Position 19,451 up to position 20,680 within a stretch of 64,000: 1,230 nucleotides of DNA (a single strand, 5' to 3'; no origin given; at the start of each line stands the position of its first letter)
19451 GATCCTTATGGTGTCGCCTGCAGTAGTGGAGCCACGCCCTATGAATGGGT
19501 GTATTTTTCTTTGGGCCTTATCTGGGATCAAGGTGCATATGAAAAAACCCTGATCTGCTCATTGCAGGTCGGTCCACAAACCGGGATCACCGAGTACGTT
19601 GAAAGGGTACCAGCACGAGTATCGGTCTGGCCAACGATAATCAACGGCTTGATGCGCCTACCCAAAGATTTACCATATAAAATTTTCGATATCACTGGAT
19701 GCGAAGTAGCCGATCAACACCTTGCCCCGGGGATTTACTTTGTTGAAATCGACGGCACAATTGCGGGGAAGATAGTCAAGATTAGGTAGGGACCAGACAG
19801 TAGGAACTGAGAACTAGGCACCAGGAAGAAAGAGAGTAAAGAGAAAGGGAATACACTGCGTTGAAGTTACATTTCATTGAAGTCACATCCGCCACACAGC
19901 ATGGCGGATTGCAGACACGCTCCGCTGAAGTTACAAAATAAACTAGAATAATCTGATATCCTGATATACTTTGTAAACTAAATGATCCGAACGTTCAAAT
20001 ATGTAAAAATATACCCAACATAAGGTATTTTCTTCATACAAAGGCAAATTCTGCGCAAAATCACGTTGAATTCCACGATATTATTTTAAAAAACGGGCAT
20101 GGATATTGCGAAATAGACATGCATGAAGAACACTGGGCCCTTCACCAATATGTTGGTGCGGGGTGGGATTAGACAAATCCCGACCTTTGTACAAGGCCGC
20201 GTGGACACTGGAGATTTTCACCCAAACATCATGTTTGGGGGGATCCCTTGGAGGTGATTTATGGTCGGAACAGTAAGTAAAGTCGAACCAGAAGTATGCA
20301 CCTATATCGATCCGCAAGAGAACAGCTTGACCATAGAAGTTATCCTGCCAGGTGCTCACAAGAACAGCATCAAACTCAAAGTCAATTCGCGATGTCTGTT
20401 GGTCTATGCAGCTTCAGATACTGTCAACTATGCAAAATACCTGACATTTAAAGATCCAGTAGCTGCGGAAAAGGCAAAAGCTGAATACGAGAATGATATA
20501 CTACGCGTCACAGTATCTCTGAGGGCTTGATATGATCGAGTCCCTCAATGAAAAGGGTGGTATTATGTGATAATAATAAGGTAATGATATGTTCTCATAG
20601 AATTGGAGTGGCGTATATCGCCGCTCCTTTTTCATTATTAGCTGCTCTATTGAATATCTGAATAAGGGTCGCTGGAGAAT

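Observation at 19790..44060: Family of mosaic intergenic repeats (at least 5 loci) built from shared sub-modules in varying order and orientation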

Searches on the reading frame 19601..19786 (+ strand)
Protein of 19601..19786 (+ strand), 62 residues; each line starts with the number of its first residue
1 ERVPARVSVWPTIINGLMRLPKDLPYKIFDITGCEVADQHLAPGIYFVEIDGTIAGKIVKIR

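Call 27: find_homologous_proteins(query=window:19601-19786:+, max_evalue=0.001)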
Query seq(62 aa): no candidate shares three 5-residue words with the query. No homologue found.
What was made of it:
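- Tried and rejected: A 62-aa query meant to reach paralogs found nothing (call 27).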

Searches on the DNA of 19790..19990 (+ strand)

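Call 76: search_dna_similar(query=window:19790-19990:+, collection=phages, mode=distant, max_evalue=0.01, max_rows=10)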
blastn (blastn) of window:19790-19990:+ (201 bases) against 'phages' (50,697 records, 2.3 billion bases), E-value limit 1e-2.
No match.

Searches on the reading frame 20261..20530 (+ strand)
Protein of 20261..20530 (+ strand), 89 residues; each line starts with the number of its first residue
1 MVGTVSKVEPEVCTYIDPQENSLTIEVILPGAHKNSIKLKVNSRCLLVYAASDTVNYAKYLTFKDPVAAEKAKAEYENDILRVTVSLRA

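Call 16: search_protein_families(library=pfam, proteins=[window:20261-20530:+], max_evalue=0.01)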
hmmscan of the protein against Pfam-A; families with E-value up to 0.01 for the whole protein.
window:20261-20530:+ (89 aa): 0 families
